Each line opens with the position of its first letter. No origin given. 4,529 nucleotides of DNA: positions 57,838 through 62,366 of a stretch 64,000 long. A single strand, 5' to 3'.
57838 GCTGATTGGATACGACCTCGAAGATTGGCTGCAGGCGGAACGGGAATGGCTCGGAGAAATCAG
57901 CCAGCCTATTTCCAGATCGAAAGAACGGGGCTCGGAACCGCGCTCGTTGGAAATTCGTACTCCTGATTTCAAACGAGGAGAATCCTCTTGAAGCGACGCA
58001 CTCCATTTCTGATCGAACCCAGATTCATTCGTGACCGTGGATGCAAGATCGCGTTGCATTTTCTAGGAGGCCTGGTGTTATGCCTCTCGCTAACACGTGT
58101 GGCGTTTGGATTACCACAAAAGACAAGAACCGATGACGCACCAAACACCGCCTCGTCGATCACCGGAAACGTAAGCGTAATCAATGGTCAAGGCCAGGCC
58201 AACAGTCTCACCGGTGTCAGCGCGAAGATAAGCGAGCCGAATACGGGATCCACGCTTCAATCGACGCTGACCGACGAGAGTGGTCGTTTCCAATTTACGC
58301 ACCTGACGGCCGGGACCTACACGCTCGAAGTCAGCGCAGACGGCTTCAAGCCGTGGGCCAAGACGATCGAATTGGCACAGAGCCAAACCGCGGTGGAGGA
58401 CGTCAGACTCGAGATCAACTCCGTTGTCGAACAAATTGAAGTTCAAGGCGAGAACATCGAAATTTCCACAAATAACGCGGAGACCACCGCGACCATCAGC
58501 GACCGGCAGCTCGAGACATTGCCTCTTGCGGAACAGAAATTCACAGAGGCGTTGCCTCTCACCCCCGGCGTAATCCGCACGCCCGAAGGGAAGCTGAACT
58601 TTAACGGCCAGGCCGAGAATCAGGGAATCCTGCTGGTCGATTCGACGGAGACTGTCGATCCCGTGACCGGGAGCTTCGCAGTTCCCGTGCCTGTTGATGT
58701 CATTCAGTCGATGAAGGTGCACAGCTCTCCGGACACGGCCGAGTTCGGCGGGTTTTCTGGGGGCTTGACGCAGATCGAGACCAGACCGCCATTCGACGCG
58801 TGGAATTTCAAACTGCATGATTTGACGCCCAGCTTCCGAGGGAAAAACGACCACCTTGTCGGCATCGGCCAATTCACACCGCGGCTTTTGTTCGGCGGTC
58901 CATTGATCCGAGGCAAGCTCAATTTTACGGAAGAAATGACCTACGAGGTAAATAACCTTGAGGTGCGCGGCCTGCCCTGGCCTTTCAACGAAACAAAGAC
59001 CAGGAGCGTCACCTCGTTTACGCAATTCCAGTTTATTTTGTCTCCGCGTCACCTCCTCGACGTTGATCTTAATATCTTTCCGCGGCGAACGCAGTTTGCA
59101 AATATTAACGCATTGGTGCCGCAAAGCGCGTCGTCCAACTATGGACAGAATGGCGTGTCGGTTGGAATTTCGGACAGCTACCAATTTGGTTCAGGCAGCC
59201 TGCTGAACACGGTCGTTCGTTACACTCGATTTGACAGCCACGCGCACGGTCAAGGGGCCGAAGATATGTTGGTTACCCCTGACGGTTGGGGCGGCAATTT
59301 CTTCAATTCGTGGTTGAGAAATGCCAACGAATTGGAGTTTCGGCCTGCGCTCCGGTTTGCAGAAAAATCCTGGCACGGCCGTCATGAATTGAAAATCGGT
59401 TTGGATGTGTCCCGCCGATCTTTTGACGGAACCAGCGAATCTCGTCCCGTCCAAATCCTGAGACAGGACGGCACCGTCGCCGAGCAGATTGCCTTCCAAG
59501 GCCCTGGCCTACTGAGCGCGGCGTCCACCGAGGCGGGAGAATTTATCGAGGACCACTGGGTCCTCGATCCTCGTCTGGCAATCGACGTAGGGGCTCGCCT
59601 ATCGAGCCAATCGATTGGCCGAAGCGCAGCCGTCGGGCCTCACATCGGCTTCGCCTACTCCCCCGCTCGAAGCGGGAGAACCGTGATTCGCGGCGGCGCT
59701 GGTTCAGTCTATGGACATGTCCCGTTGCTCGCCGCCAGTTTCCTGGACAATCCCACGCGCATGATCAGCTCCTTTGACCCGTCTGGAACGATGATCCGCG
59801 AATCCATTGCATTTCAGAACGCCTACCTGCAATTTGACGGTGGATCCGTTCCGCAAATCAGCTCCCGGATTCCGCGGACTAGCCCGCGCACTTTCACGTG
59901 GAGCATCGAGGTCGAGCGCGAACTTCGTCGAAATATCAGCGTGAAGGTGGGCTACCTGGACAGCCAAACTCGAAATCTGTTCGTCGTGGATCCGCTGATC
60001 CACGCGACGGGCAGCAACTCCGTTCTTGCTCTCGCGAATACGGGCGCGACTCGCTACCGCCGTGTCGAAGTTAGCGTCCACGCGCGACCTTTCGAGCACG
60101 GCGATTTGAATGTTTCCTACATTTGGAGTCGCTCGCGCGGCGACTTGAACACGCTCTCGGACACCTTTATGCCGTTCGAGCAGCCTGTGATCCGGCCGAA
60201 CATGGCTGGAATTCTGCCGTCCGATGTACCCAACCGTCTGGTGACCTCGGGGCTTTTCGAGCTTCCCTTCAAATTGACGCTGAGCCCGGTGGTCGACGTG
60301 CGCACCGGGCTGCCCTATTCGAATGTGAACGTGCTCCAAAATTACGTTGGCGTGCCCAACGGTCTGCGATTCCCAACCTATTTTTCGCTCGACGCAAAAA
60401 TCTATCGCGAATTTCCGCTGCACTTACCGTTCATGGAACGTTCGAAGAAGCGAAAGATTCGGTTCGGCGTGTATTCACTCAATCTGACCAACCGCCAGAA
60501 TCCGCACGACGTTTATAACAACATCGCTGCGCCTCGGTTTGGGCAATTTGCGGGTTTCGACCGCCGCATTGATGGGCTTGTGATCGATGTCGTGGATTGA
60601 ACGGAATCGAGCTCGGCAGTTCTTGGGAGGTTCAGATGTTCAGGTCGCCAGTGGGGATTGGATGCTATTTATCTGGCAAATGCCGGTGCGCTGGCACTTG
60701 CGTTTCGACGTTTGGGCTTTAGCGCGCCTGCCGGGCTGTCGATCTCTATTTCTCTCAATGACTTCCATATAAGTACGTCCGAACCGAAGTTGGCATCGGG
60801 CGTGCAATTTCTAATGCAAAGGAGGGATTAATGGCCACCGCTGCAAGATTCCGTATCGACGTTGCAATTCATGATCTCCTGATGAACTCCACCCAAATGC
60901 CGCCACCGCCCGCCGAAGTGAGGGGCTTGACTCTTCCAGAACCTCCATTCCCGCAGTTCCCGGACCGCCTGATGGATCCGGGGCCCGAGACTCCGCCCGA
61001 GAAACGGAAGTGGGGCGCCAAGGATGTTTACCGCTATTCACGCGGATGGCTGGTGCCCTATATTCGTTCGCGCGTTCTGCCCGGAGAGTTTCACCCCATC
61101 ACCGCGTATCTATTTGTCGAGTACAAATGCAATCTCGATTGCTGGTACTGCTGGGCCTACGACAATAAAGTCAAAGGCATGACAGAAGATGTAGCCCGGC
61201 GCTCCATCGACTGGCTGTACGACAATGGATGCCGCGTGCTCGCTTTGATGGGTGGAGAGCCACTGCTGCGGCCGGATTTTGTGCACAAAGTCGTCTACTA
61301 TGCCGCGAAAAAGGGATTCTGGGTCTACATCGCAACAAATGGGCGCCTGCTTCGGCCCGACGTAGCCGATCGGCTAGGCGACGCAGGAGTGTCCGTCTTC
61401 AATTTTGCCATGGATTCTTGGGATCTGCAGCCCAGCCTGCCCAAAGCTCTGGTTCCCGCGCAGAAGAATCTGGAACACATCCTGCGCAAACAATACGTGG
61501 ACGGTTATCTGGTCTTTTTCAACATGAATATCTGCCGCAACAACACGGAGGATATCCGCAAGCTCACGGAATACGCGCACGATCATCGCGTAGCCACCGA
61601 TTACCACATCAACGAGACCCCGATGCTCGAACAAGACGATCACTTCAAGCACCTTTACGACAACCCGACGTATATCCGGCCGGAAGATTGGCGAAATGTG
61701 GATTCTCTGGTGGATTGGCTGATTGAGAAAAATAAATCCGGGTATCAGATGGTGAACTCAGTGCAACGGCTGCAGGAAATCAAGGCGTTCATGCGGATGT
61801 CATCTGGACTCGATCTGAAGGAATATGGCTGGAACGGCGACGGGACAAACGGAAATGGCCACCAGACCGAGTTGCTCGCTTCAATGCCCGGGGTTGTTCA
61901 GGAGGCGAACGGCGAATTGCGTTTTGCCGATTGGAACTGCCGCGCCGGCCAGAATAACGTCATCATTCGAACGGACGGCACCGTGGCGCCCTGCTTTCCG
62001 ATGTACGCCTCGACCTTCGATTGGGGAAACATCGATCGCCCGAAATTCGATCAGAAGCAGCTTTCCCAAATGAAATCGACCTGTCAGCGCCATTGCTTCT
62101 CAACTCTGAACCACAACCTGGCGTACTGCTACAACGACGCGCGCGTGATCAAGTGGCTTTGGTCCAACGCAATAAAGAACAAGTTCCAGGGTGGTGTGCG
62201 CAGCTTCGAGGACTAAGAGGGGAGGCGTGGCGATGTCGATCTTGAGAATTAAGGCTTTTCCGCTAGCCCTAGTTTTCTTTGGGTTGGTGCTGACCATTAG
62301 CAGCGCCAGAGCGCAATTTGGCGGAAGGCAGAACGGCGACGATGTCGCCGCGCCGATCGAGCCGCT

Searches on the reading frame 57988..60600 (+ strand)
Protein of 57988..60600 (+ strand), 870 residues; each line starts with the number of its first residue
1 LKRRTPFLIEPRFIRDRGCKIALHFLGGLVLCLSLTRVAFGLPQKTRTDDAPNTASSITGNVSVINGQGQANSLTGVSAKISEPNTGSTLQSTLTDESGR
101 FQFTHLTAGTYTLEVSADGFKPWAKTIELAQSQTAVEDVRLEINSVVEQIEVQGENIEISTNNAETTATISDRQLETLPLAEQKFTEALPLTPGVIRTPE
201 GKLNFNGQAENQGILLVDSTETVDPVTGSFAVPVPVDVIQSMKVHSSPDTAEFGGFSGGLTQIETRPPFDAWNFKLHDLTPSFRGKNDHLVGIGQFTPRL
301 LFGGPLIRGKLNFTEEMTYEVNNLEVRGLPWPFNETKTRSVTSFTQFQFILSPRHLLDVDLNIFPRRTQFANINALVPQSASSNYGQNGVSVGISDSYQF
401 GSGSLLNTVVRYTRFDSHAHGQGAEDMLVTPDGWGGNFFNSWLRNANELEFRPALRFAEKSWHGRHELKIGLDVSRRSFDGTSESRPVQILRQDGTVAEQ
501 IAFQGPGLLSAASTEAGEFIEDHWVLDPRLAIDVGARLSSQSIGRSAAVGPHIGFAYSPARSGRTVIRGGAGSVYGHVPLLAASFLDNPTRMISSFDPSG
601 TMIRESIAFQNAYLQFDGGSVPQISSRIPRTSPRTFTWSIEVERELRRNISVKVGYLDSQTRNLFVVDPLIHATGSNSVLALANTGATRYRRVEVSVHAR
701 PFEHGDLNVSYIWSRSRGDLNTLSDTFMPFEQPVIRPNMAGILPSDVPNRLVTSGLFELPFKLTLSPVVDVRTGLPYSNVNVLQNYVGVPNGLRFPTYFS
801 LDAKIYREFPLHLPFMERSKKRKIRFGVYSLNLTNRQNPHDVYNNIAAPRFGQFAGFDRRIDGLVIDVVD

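Call 11: search_protein_families(library=pfam, proteins=[window:57988-60600:+], max_evalue=0.001)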
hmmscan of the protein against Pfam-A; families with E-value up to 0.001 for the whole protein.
window:57988-60600:+ (870 aa): 7 families
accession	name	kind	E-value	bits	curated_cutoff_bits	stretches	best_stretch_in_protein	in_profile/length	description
PF25183.1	OMP_b-brl_4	-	7.6e-22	78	30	1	548-762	437-680/838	Outer membrane beta barrel domain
PF13620.12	CarboxypepD_reg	-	2.2e-13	50.8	32.3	1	72-142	12-82/82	Carboxypeptidase regulatory-like domain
PF13715.12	CarbopepD_reg_2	-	2.5e-08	34.3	32.2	1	72-140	12-75/88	CarboxypepD_reg-like domain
PF17210.9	SdrD_B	-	3.2e-06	27.8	29.7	1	72-118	22-67/112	SdrD B-like domain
PF08308.17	PEGA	-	0.00054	20.2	20.8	0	104-142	30-68/71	PEGA domain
PF14686.12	fn3_3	-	0.00059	20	24.4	0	93-134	29-72/75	Polysaccharide lyase family 4, domain II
PF17802.7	SpaA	-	0.00084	19.9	23.1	0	70-114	12-57/91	Prealbumin-like fold domain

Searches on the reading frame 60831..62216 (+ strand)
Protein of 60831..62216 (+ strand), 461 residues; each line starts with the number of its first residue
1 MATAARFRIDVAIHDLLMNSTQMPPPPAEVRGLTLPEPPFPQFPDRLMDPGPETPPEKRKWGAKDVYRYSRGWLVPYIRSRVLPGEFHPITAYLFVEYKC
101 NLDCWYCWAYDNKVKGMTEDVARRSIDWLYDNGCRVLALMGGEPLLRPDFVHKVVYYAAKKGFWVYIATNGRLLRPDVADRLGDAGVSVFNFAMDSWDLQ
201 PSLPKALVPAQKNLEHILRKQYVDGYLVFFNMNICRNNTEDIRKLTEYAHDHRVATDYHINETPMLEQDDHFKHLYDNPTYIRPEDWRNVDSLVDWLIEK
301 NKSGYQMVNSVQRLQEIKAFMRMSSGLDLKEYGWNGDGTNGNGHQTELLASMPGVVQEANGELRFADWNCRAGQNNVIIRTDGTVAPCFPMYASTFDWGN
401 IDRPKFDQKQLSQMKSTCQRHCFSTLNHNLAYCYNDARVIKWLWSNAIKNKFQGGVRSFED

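Call 11: search_protein_families(library=pfam, proteins=[window:60831-62216:+], max_evalue=0.001)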
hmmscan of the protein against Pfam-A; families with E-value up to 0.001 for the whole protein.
window:60831-62216:+ (461 aa): 3 families
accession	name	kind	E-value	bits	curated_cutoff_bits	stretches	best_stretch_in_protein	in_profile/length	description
PF04055.27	Radical_SAM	-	1.1e-19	71.6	29.5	1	99-199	6-114/166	Radical SAM superfamily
PF13353.11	Fer4_12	-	0.00023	21.9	22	1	93-163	9-82/137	4Fe-4S single cluster domain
PF13186.11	SPASM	-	0.00037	21.1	21.5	1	370-406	1-39/67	Iron-sulfur cluster-binding domain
